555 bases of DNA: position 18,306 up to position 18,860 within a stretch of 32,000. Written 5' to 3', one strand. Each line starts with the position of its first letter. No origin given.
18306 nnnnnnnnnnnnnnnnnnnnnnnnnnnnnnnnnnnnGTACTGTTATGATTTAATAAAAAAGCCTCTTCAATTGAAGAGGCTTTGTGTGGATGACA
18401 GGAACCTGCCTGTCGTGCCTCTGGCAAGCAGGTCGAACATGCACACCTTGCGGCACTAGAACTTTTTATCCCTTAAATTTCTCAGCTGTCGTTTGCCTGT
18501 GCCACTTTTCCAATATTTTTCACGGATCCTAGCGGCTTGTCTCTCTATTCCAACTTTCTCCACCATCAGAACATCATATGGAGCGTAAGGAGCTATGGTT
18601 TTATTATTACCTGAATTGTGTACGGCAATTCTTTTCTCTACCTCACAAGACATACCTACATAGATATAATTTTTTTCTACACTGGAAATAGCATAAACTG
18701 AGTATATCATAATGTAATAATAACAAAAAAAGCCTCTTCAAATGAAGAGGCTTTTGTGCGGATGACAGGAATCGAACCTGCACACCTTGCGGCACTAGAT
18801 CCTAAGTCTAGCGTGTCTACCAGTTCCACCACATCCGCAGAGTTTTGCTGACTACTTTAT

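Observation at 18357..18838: Minimal GIY-YIG nuclease cassette bracketed by a direct duplication of the tRNA-Leu 3' half plus its terminator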

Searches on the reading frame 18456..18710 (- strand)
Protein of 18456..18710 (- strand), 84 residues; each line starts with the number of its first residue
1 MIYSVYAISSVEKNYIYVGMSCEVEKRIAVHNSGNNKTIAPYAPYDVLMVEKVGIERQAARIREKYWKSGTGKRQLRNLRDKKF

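Call 6: search_protein_families(library=pfam, proteins=[window:18456-18710:-], max_evalue=1)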
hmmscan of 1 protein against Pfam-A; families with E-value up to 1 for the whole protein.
window:18456-18710:- (84 aa): 1 family
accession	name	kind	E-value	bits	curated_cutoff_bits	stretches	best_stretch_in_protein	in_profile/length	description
PF01541.30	GIY-YIG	-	2e-12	47.6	22.6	1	3-73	2-74/78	GIY-YIG catalytic domain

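Call 7: search_protein_families(library=ncbifam, proteins=[window:18456-18710:-], max_evalue=1)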
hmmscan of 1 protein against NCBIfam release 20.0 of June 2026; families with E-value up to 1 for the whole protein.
window:18456-18710:- (84 aa): 0 families

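Call 11: find_homologous_proteins(query=window:18456-18710:-)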
Query window:18456-18710:- (84 aa): 258 proteins with E <= 0.001 among 258 candidates; the best 120 are listed.
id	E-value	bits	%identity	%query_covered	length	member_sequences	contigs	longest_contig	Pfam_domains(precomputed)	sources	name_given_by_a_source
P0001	1.6e-47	176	99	99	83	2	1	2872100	PF01541.31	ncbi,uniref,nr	ncbi:GIY-YIG nuclease family protein [Nonlabens ponticola]|uniref:GIY-YIG nuclease family protein n=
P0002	6.2e-31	124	73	98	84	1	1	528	PF01541.31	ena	-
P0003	1.5e-26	110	65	98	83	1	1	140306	PF01541.31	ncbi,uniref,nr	ncbi:GIY-YIG nuclease family protein [Nonlabens antarcticus]|uniref:GIY-YIG nuclease family protein 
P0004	3.1e-24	102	61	98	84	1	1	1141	PF01541.31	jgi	-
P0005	2.6e-23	99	63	93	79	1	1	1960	PF01541.31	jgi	-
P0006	8.4e-23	98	60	93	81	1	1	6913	PF01541.31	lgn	-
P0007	1.1e-22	97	56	94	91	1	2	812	PF01541.31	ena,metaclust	metaclust:\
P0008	1.4e-22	97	59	93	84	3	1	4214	PF01541.31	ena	-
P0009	1.9e-22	97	60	99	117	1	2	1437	PF01541.31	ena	-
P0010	2.1e-22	96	56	95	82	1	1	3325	PF01541.31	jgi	-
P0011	2.4e-22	96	58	95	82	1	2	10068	PF01541.31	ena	-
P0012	3.3e-22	96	63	93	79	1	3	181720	PF01541.31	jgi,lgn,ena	-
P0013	4.0e-22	96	56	98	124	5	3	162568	PF01541.31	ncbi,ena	-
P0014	4.3e-22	96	62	98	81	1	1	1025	PF01541.31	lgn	-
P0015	5.7e-22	95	58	94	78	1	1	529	PF01541.31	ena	-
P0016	6.5e-22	95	60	95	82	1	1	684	PF01541.31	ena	-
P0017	6.7e-22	95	56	95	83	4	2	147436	PF01541.31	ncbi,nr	ncbi:GIY-YIG nuclease family protein [Aequorivita viscosa]|nr:GIY-YIG nuclease family protein [Aequo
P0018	6.9e-22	95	52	98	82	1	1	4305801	PF01541.31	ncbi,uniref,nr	ncbi:GIY-YIG nuclease family protein [Formosa haliotis]|uniref:GIY-YIG nuclease family protein n=1 T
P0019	9.7e-22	94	56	96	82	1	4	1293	PF01541.31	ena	-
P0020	1.3e-21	94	56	98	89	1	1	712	PF01541.31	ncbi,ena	-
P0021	1.6e-21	94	60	95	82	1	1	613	PF01541.31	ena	-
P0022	2.3e-21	93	59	95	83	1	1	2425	PF01541.31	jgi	jgi:putative endonuclease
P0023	2.5e-21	93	53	96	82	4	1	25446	PF01541.31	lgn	-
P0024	4.5e-21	92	58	95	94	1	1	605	PF01541.31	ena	-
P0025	5.6e-21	92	55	98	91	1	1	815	PF01541.31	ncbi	-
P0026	7.4e-21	92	53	96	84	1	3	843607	PF01541.31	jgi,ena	-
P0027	7.6e-21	92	56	95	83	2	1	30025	PF01541.31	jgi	jgi:putative endonuclease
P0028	8.3e-21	91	58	95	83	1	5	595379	PF01541.31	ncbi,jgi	jgi:putative endonuclease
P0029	1.0e-20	91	51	96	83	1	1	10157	PF01541.31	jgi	jgi:putative endonuclease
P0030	1.2e-20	91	54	96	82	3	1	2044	PF01541.31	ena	-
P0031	1.3e-20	91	56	94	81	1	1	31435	PF01541.31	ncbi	ncbi:MAG: GIY-YIG nuclease family protein [Bacteroidota bacterium]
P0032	1.6e-20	91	59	95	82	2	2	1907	PF01541.31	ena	-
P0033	2.0e-20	90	51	98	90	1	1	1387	PF01541.31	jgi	-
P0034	2.8e-20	90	54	95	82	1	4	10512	PF01541.31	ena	-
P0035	2.8e-20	90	55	95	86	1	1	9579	PF01541.31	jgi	-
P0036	3.0e-20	90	56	95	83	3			PF01541.31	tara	tara:strand:- start:195 stop:446 length:252 start_codon:yes stop_codon:yes gene_type:complete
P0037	3.5e-20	89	57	94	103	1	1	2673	PF01541.31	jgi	-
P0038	3.5e-20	89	58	95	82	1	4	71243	PF01541.31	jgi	-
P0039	4.6e-20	89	54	95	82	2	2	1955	PF01541.31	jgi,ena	-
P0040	4.7e-20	89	56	93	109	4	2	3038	PF01541.31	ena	-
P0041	5.7e-20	89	56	95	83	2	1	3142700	PF01541.31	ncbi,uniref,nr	ncbi:GIY-YIG nuclease family protein [Altibacter lentus]|uniref:GIY-YIG nuclease family protein n=1 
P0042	5.8e-20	89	56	93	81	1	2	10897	PF01541.31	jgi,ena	-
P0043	5.9e-20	89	53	96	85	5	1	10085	PF01541.31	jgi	jgi:putative endonuclease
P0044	6.5e-20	89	50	95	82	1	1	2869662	PF01541.31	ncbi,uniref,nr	ncbi:GIY-YIG nuclease family protein [Tamlana sp. 2201CG12-4]|uniref:GIY-YIG nuclease family protein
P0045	6.7e-20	89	56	98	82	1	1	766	PF01541.31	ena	-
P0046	7.4e-20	88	48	99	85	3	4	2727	PF01541.31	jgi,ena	jgi:putative endonuclease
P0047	7.4e-20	88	54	96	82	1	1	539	PF01541.31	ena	-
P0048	7.9e-20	88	56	95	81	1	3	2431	PF01541.31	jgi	jgi:putative endonuclease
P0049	8.9e-20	88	57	98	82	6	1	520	PF01541.31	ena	-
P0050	9.1e-20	88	55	95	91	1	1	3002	PF01541.31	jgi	jgi:putative endonuclease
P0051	1.1e-19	88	55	95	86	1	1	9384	PF01541.31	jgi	jgi:putative endonuclease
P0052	1.1e-19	88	56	95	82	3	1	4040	PF01541.31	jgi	-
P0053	1.2e-19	88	56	93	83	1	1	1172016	PF01541.31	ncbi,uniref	ncbi:GIY-YIG nuclease family protein [Aquimarina sp. 2-A2]|uniref:GIY-YIG nuclease family protein n=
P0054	1.3e-19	88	58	93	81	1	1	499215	PF01541.31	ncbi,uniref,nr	ncbi:GIY-YIG nuclease family protein [Flagellimonas baculiformis]|uniref:GIY-YIG nuclease family pro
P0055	1.3e-19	88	58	90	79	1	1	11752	PF01541.31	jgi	jgi:putative endonuclease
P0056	1.3e-19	88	56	98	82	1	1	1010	PF01541.31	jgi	jgi:putative endonuclease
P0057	1.6e-19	87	55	98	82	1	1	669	PF01541.31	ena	-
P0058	1.6e-19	87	53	94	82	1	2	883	PF01541.31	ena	-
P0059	1.8e-19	87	50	95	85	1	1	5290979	PF01541.31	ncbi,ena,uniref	ncbi:GIY-YIG nuclease family protein [Winogradskyella sp.]|uniref:GIY-YIG nuclease family protein n=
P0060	2.1e-19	87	60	92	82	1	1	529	PF01541.31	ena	-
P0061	2.2e-19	87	53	95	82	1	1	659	PF01541.31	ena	-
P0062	2.6e-19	87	50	98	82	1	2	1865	PF01541.31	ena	-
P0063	2.6e-19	87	56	93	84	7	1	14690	PF01541.31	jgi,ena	-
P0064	3.1e-19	86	55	93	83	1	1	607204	PF01541.31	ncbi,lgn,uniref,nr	ncbi:GIY-YIG nuclease family protein [Aquimarina intermedia]|uniref:Putative endonuclease n=1 Tax=Aq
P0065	3.2e-19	86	54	94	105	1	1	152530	PF01541.31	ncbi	-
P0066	3.6e-19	86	56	96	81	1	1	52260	PF01541.31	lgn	-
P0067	3.9e-19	86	54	96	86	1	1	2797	PF01541.31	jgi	-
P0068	4.3e-19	86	56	93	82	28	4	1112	PF01541.31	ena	-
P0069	4.7e-19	86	49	96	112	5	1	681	PF01541.31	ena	-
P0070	4.8e-19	86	55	98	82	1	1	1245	PF01541.31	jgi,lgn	-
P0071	5.1e-19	86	61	94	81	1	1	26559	PF01541.31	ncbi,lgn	-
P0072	5.2e-19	86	56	93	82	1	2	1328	PF01541.31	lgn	-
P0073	5.3e-19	86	56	93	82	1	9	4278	PF01541.31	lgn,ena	-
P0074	5.4e-19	86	56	95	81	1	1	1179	PF01541.31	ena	-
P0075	6.2e-19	85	58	93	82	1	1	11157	PF01541.31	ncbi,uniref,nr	ncbi:GIY-YIG nuclease family protein [Arenibacter lacus]|uniref:GIY-YIG nuclease family protein n=1 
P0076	6.3e-19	85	57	96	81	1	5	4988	PF01541.31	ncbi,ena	-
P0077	6.7e-19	85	53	95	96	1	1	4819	PF01541.31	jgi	-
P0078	6.7e-19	85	48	99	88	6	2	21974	PF01541.31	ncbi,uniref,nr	ncbi:GIY-YIG nuclease family protein [Subsaximicrobium wynnwilliamsii]|uniref:GIY-YIG nuclease famil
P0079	7.3e-19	85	56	93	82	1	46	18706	PF01541.31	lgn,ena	-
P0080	7.4e-19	85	57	98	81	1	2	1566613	PF01541.31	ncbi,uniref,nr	ncbi:GIY-YIG nuclease family protein [Robertkochia marina]|uniref:GIY-YIG nuclease family protein n=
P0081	8.4e-19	85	55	98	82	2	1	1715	PF01541.31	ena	-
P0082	8.9e-19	85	55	95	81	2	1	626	PF01541.31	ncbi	-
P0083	9.1e-19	85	56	96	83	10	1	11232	PF01541.31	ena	-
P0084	9.6e-19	85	52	94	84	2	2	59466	PF01541.31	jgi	jgi:putative endonuclease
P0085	9.8e-19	85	52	99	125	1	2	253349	PF01541.31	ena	-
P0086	1.0e-18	85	49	96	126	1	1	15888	PF01541.31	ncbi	-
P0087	1.0e-18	85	54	95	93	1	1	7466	PF01541.31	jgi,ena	-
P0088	1.1e-18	85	55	98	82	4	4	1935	PF01541.31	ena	-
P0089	1.1e-18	85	50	98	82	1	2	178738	PF01541.31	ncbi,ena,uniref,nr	ncbi:GIY-YIG nuclease family protein [uncultured Winogradskyella sp.]|uniref:GIY-YIG nuclease family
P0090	1.1e-18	85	51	95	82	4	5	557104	PF01541.31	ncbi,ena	-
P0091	1.3e-18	85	54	96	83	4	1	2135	PF01541.31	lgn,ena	-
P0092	1.4e-18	84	59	94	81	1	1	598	PF01541.31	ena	-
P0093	1.4e-18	84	56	93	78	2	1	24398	PF01541.31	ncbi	-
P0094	1.4e-18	84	52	98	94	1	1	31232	PF01541.31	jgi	jgi:putative endonuclease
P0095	1.5e-18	84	54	95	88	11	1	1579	PF01541.31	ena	-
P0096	1.5e-18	84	55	95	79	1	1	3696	PF01541.31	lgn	-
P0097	1.5e-18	84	56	93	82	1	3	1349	PF01541.31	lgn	-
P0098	1.5e-18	84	56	93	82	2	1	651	PF01541.31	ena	-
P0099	1.5e-18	84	54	94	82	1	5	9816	PF01541.31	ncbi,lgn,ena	-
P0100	1.5e-18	84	57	98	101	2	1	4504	PF01541.31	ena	-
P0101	1.6e-18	84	60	96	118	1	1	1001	PF01541.31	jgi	jgi:putative endonuclease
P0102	1.6e-18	84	56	94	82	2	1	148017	PF01541.31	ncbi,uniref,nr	ncbi:GIY-YIG nuclease family protein [Muricauda sp. CAU 1633]|uniref:GIY-YIG nuclease family protein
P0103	1.7e-18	84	55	90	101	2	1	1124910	PF01541.31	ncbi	-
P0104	1.7e-18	84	56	93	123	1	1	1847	PF01541.31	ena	-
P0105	1.8e-18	84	54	96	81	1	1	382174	PF01541.31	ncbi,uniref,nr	ncbi:GIY-YIG nuclease family protein [uncultured Algibacter sp.]|uniref:GIY-YIG nuclease family prot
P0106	1.9e-18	84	55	98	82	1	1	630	PF01541.31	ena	-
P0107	2.0e-18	84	59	94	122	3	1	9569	PF01541.31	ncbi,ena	-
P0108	2.2e-18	84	48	96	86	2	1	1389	PF01541.31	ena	-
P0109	2.2e-18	84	58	94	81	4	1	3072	PF01541.31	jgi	jgi:putative endonuclease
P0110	2.2e-18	84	59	93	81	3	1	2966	PF01541.31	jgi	-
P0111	2.2e-18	84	51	94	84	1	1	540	PF01541.31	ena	-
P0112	2.6e-18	83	58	94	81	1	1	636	PF01541.31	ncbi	-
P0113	2.8e-18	83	54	93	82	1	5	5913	PF01541.31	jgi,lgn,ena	-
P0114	3.2e-18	83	55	93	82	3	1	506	PF01541.31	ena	-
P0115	3.3e-18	83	54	98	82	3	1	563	PF01541.31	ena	-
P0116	3.4e-18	83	58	96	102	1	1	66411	PF01541.31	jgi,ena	-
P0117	3.4e-18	83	54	94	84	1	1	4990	PF01541.31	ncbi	-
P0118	4.1e-18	83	57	94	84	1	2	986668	PF01541.31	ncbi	ncbi:MAG: GIY-YIG nuclease family protein [Chitinophagales bacterium]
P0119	4.5e-18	83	57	96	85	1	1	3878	PF01541.31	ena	-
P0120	4.7e-18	83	50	98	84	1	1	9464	PF01541.31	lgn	-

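Call 14: find_related_loci(query=A2, collection=genome_contigs, flank=3000)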
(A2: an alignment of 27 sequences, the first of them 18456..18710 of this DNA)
Query A2 (84 aa) in genome_contigs; peptide patterns used: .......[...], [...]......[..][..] (x = any residue, [..] = any of these).
600 stretches matched a pattern (row limit reached: there are more); 504 encode a relative of the query (tblastn E <= 1e-3); the best 80 are kept; 80 distinct loci.
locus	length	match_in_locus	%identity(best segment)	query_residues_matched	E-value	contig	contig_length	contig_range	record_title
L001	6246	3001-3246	66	1-82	1e-33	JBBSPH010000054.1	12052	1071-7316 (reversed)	MAG: Flavobacteriales bacterium isolate LS6_sbin.50 LS6_sbin.50_K_885454_L_12052_cov_10.0000, whole genome shotgun seque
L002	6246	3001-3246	65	1-82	5e-33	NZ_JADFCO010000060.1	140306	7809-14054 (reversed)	Nonlabens antarcticus strain JCM 14068 415, whole genome shotgun sequence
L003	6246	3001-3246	66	1-82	8e-33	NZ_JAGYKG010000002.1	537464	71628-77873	MAG: Nonlabens sp. isolate M30B61 2, whole genome shotgun sequence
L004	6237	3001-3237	59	2-81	1e-28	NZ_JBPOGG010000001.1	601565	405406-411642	MAG: Nonlabens sp. isolate MAG_02 MAG_02_1, whole genome shotgun sequence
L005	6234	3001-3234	59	3-80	1e-28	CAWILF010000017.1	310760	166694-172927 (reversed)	MAG: uncultured Flavobacteriaceae bacterium isolate MFD03250.bin.3.131 genome assembly, contig: contig_3679, whole genom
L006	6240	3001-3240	56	2-82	3e-28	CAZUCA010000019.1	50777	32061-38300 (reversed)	MAG TPA_asm: uncultured Owenweeksia sp. isolate SRP321284_co1_169 genome assembly, contig: NODE_762_length_50777_cov_8.0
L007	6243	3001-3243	56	1-82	2e-28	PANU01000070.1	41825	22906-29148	MAG: Flavobacteriaceae bacterium isolate SAT25 MHASMcontig_714148, whole genome shotgun sequence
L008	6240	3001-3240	56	1-81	1e-27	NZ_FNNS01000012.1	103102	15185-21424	Aequorivita viscosa strain CGMCC 1.11023, whole genome shotgun sequence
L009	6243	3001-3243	57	1-82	6e-27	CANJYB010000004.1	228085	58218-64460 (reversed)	MAG: Bacteroidetes bacterium isolate RH-23may17-974 genome assembly, contig: RH-23may17-C234, whole genome shotgun seque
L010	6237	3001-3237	59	1-81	1e-26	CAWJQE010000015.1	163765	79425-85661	MAG: uncultured Flavobacteriaceae bacterium isolate MFD03551.bin.3.102 genome assembly, contig: contig_41740, whole geno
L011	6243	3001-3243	57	1-81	9e-27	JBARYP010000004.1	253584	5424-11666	MAG: Nonlabens sp. isolate MFD12159_ilm_asm_bin24 k127_27368, whole genome shotgun sequence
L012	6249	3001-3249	51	1-83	1e-26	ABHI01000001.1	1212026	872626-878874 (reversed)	Flavobacteriales bacterium ALC-1 1103813602123, whole genome shotgun sequence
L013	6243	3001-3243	54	1-82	1e-26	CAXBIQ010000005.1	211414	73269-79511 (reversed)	MAG TPA_asm: uncultured Flavobacteriaceae bacterium isolate ERR2762141_binner123_Refined_45 genome assembly, contig: ERZ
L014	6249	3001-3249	52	1-83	4e-27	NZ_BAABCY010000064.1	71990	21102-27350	Snuella lapsa strain JCM 17111 sequence064, whole genome shotgun sequence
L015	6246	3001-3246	51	1-82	2e-26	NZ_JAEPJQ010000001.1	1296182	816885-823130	Hyunsoonleella ulvae strain HU1-3 Hyunsoonleella, whole genome shotgun sequence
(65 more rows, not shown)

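Call 23: search_solved_structures(query=A2, max_evalue=0.01, show_alignments=2)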
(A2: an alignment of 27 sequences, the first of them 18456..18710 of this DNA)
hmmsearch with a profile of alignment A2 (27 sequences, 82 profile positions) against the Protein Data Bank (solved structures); distinct sequences matched with E-value up to 0.01: 3.
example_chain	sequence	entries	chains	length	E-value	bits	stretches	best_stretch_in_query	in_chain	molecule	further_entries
1ywl_A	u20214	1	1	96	6.5e-05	26.5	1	15-77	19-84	Hypothetical UPF0213 protein EF2693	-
1zg2_A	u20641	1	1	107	0.00054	23.5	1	4-63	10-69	Hypothetical UPF0213 protein BH0048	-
1mk0_A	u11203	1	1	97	0.0055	20.3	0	4-37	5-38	Intron-associated endonuclease 1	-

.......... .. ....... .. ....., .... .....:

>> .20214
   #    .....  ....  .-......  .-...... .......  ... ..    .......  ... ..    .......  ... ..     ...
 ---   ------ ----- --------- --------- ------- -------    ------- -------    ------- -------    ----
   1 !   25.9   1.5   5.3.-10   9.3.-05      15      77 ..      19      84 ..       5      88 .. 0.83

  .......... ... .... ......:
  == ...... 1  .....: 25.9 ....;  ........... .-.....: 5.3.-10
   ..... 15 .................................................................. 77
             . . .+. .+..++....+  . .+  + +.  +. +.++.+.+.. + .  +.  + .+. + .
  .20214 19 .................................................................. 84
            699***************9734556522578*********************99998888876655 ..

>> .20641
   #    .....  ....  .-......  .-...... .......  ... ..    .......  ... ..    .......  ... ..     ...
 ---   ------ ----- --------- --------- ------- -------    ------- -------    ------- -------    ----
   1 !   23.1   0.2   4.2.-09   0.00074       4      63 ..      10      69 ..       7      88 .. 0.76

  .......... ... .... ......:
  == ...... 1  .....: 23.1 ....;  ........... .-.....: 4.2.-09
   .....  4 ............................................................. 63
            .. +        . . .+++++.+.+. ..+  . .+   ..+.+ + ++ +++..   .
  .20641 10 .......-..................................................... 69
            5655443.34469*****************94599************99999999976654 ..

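Call 39: find_related_loci(query=A2, collection=viral_contigs, flank=3000)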
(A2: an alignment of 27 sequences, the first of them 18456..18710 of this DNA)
Query A2 (84 aa) in viral_contigs; peptide patterns used: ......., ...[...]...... (x = any residue, [..] = any of these).
12 stretches matched a pattern; 1 encode a relative of the query (tblastn E <= 1e-3); 1 distinct loci.
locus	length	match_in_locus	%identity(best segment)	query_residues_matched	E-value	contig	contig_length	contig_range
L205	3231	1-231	57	1-79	3e-25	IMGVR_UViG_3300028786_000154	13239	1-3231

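Call 52: search_solved_structures(query=A2, max_evalue=10)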
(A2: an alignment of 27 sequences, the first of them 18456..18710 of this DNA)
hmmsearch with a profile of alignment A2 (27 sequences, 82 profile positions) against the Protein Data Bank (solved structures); distinct sequences matched with E-value up to 10: 9.
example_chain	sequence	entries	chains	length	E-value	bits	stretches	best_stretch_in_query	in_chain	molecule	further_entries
1ywl_A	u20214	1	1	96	6.5e-05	26.5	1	15-77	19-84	Hypothetical UPF0213 protein EF2693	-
1zg2_A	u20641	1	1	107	0.00054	23.5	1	4-63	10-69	Hypothetical UPF0213 protein BH0048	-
1mk0_A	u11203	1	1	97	0.0055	20.3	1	4-37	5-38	Intron-associated endonuclease 1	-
1ln0_A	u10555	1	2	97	0.086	16.4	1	4-38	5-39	intron-associated endonuclease 1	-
2wsh_A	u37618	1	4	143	0.12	16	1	3-39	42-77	ENDONUCLEASE II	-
7cq2_A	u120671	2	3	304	0.17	15.5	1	2-68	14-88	Structure-specific endonuclease subunit SLX1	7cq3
7wme_A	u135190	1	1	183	0.53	13.9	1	6-48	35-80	Structure-specific endonuclease subunit SLX1 homolog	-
7cq4_A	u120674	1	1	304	0.64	13.7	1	7-68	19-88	Structure-specific endonuclease subunit SLX1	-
6seh_C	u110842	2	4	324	0.84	13.3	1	2-39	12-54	Structure-specific endonuclease subunit SLX1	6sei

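Call 56: search_dna_similar(query=window:18456-18710:-, collection=plasmids, mode=protein, max_evalue=0.001, max_rows=40, rows=spread)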
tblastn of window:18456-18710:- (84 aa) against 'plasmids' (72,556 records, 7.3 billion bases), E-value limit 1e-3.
No match.

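Call 93: predict_structure(alignment_id=A2)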
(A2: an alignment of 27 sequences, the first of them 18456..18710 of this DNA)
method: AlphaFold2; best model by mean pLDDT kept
length: 84 residues; sequences in the alignment: 27
mean_pLDDT: 95.6   pTM: 0.84
mean pLDDT of the five models: 95.6, 95.1, 94.7, 93.6, 93.6
residues with pLDDT >= 90: 76; 70-90: 8; 50-70: 0; < 50: 0
segments of 3 or more residues with pLDDT < 50: none
pLDDT, mean of each block of 10 residues (from residue 1): 96 96 96 89 96 97 98 98 94
secondary structure, 60 per line:
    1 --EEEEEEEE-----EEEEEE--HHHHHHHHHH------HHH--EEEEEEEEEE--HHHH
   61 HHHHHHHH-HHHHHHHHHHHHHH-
elements in order: E3-10 E16-21 H24-33 E45-54 H57-68 H70-83

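Call 94: search_protein_representatives(alignment_id=A2)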
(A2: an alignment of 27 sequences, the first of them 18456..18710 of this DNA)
Query: 27 sequences, 82 profile positions. Proteins with E-value up to 0.001 (for the whole library): 8956; up to 1e-10: 1578; up to 1e-30: 9. The best 150 are listed.
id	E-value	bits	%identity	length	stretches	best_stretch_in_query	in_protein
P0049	6.6e-39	148.3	-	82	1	1-81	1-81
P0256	2.6e-36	139.9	-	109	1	1-80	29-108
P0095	1.3e-35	137.6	-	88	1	1-79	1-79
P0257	6.8e-35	135.4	-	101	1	1-77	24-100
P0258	1.0e-34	134.8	-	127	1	1-77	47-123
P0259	1.1e-33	131.5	-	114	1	1-81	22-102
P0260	1.3e-33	131.3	-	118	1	1-80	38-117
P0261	1.9e-31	124.4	-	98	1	1-79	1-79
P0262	5.2e-31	122.9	-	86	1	1-78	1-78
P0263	5.3e-30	119.7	-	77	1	1-77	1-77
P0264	5.3e-30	119.7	-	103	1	1-77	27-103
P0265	1.7e-29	118.1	-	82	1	2-78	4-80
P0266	3.2e-29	117.2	-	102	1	3-78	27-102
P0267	5.3e-29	116.5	-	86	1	1-75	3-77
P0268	9.8e-29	115.7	-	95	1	2-77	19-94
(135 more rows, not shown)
